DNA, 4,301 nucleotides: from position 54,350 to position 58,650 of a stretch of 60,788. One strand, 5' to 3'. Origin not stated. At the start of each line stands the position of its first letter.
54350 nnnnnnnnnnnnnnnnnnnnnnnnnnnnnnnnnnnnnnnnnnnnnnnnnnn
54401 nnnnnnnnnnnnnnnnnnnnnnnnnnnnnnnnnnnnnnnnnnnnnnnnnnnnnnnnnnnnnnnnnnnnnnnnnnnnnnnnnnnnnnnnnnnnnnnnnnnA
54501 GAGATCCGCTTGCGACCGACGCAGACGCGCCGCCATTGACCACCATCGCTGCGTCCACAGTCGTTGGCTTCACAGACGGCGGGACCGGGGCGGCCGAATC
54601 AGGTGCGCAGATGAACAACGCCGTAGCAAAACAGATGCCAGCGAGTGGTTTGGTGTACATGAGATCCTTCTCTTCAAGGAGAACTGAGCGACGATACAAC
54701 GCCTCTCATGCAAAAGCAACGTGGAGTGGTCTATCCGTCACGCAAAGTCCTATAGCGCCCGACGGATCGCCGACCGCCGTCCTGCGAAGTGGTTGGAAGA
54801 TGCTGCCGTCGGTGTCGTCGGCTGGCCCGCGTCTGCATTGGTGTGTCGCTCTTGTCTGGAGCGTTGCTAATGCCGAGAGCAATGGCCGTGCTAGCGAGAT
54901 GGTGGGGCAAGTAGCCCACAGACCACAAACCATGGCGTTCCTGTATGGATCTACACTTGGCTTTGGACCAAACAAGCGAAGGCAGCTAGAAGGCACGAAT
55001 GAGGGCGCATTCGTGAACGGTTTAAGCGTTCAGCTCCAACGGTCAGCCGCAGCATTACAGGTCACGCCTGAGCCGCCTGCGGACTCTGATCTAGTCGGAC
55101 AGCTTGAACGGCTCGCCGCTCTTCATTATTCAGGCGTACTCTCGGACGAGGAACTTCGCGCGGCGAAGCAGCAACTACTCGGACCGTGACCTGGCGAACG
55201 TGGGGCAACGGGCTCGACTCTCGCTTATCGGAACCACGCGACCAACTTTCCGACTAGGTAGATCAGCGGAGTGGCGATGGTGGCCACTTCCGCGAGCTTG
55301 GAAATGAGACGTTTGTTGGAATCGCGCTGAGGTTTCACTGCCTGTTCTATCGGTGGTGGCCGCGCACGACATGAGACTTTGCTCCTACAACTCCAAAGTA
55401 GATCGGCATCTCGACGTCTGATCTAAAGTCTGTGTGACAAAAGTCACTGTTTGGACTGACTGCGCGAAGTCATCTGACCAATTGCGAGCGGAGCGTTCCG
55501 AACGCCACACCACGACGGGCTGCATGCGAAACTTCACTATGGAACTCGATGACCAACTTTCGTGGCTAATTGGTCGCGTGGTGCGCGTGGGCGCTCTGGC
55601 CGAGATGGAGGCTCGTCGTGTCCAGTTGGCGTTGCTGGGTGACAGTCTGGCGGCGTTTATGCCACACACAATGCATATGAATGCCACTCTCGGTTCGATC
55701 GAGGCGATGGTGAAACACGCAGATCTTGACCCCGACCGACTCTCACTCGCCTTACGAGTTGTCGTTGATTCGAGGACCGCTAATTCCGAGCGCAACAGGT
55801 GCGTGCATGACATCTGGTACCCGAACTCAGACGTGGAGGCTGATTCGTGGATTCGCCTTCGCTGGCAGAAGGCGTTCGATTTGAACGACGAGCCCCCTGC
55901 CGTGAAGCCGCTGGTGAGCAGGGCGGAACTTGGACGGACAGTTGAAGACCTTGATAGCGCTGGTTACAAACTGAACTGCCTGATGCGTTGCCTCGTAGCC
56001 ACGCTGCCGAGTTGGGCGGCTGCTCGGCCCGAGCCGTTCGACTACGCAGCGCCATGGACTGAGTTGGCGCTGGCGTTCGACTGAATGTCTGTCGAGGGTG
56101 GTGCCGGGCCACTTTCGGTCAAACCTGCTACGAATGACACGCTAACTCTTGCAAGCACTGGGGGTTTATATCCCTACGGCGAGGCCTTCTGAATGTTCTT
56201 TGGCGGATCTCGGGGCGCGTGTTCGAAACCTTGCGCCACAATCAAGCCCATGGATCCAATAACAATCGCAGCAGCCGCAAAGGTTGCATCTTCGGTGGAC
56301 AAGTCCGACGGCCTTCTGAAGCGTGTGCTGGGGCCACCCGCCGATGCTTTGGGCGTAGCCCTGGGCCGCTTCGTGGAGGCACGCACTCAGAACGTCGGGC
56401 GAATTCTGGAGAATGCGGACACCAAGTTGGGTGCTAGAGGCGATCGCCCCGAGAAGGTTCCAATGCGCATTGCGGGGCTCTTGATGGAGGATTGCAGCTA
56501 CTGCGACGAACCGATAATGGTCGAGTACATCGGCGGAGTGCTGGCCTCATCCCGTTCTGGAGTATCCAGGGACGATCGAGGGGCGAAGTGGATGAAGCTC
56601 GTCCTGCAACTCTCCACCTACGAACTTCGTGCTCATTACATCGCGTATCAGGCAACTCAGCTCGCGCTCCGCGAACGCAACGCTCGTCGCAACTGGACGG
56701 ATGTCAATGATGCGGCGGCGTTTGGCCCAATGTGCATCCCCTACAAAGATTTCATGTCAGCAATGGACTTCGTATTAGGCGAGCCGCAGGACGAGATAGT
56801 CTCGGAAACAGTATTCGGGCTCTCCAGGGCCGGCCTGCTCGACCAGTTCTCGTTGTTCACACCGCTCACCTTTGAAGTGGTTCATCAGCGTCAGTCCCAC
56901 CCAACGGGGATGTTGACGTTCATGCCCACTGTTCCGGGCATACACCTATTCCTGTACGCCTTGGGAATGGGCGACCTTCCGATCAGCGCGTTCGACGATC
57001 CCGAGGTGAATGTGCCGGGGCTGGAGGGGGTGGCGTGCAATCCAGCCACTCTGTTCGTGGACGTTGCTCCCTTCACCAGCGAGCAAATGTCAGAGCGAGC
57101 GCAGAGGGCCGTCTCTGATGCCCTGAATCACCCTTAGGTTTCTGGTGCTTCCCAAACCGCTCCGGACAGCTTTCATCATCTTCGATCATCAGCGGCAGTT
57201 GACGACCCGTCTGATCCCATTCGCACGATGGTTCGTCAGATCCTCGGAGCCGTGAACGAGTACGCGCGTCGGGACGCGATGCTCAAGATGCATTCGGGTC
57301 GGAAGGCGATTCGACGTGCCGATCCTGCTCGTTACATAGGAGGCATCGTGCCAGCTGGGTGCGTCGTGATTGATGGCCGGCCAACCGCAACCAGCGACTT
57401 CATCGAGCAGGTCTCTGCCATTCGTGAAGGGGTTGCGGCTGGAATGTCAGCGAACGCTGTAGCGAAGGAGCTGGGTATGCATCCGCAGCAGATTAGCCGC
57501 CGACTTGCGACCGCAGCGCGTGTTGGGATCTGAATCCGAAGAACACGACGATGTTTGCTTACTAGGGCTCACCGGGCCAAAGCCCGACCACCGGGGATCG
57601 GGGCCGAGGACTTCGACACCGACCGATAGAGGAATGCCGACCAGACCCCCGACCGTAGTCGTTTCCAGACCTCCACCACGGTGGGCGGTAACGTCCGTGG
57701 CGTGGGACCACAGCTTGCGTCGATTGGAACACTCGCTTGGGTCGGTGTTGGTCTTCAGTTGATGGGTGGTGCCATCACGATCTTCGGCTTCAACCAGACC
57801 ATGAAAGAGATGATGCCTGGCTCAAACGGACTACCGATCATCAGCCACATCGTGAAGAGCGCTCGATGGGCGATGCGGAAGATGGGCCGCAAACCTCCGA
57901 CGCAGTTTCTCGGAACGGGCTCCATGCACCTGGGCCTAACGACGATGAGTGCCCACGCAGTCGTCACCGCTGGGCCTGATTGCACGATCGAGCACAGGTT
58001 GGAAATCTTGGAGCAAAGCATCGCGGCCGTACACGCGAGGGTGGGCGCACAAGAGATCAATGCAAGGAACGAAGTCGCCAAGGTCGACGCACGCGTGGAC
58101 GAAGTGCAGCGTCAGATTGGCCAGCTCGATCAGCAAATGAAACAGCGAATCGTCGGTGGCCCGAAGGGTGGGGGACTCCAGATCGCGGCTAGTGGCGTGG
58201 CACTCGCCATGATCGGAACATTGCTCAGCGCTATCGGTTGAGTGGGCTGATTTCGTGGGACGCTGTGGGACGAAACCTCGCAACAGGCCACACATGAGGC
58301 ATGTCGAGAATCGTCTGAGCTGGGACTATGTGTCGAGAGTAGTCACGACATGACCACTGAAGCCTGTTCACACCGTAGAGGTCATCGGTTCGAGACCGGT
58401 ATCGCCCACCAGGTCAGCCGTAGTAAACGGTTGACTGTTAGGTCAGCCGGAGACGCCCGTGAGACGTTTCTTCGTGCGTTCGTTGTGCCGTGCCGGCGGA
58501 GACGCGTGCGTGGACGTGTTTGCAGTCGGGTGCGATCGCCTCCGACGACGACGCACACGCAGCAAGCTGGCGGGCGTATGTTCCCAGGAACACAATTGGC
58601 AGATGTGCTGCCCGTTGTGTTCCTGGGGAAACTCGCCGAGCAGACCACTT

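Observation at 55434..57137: HEPN-like (RNxxxH) protein paired with an Abi-alpha/DUF4393-like protein in island cargo: candidate two-gene abortive-infection/defence module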

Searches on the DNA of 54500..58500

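Call 89: search_rna_families(source=window, start=54500, end=58500, threshold=evalue, max_evalue=0.1)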
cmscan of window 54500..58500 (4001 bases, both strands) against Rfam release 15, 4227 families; matches with E-value up to 0.1: 0.
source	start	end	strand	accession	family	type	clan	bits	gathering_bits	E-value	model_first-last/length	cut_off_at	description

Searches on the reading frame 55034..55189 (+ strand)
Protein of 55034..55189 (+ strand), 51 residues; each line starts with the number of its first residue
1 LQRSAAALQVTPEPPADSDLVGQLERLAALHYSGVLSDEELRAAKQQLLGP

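Call 77: search_protein_families(library=pfam, proteins=[window:55034-55189:+], max_evalue=0.1)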
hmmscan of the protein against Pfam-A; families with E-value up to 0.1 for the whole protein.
window:55034-55189:+ (51 aa): 1 family
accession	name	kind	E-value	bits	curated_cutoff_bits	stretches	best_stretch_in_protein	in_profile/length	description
PF09851.14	SHOCT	-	1.4e-05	25.1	27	1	23-49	2-28/28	Short C-terminal domain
